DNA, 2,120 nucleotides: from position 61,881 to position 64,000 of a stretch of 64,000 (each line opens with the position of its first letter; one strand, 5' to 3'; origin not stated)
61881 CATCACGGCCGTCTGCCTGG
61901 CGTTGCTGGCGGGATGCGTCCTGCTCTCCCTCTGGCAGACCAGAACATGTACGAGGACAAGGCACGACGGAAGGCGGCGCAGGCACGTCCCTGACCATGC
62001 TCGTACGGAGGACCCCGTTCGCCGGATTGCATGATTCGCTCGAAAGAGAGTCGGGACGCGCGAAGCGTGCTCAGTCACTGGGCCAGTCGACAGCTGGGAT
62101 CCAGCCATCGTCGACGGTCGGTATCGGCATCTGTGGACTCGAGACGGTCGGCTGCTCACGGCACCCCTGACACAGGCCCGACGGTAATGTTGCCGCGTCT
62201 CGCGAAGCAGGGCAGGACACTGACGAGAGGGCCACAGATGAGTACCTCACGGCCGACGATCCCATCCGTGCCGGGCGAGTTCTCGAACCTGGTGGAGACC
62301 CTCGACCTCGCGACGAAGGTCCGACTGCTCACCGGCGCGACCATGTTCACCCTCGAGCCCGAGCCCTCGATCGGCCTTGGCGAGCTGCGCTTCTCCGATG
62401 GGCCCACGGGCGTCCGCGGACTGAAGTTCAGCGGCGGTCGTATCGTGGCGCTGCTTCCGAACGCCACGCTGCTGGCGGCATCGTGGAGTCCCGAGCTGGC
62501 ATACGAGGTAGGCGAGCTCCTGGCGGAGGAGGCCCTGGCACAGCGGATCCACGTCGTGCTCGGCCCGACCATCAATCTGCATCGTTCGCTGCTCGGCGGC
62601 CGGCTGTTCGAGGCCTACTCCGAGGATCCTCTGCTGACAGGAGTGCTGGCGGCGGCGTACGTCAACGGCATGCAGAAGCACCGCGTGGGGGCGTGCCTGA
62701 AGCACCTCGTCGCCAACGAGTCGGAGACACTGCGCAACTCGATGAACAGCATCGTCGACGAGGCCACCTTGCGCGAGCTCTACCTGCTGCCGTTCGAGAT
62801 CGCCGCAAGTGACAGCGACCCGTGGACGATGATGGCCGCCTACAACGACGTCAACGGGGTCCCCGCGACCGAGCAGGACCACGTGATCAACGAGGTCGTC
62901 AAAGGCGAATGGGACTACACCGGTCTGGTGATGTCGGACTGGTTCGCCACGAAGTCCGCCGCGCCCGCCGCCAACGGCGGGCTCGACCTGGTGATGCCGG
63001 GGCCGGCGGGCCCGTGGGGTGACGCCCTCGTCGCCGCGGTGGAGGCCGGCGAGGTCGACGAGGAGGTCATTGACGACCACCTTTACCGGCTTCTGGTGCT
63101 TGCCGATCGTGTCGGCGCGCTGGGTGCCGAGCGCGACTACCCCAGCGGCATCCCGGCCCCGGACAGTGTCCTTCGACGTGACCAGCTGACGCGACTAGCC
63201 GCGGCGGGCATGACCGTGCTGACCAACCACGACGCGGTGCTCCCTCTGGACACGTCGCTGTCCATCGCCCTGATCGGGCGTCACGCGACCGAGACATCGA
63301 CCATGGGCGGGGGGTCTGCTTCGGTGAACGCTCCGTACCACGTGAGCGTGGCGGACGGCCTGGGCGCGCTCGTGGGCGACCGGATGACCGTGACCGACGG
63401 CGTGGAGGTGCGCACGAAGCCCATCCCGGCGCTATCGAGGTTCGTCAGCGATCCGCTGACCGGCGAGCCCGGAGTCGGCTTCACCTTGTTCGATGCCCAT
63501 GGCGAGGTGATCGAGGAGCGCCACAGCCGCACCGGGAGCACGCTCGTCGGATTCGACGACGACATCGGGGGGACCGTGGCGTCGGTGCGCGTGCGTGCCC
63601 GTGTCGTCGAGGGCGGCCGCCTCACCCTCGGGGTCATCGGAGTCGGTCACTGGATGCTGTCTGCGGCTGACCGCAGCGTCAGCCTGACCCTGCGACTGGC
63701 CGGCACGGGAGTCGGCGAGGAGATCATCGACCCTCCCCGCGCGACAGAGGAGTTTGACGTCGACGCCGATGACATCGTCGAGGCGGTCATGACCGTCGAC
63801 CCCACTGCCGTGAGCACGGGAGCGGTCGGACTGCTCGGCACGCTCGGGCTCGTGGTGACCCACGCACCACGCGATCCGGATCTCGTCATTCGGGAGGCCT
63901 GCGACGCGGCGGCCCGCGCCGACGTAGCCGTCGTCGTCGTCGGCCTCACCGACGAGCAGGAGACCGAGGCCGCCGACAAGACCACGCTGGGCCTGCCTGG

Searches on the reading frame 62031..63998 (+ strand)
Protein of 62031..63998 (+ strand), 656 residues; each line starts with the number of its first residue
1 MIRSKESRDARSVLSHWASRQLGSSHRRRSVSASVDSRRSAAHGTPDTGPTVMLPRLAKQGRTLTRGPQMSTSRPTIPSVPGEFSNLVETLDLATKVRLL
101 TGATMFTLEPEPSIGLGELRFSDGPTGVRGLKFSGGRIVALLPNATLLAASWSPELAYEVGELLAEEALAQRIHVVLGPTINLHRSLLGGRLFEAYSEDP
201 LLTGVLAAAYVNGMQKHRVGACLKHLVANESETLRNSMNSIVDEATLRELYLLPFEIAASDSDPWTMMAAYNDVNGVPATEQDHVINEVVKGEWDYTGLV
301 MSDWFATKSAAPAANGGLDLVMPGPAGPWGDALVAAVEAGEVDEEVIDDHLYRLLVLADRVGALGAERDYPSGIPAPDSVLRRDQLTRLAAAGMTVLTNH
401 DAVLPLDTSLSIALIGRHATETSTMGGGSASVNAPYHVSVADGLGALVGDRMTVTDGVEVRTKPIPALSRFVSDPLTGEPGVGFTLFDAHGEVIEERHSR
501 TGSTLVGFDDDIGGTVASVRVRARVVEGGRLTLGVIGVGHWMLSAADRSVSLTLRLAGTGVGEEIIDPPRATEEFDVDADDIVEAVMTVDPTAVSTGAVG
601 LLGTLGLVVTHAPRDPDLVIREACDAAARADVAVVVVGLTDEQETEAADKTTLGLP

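Call 50: search_protein_families(library=pfam, proteins=[window:62031-63998:+], max_evalue=0.0001)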
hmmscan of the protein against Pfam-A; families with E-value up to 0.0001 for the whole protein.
window:62031-63998:+ (656 aa): 2 families
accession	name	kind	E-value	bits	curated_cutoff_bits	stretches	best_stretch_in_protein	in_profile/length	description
PF00933.27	Glyco_hydro_3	-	5.1e-31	108.7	27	1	140-355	83-314/316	Glycosyl hydrolase family 3 N terminal domain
PF01915.27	Glyco_hydro_3_C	-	6.4e-17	62.6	31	1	394-656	1-97/200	Glycosyl hydrolase family 3 C-terminal domain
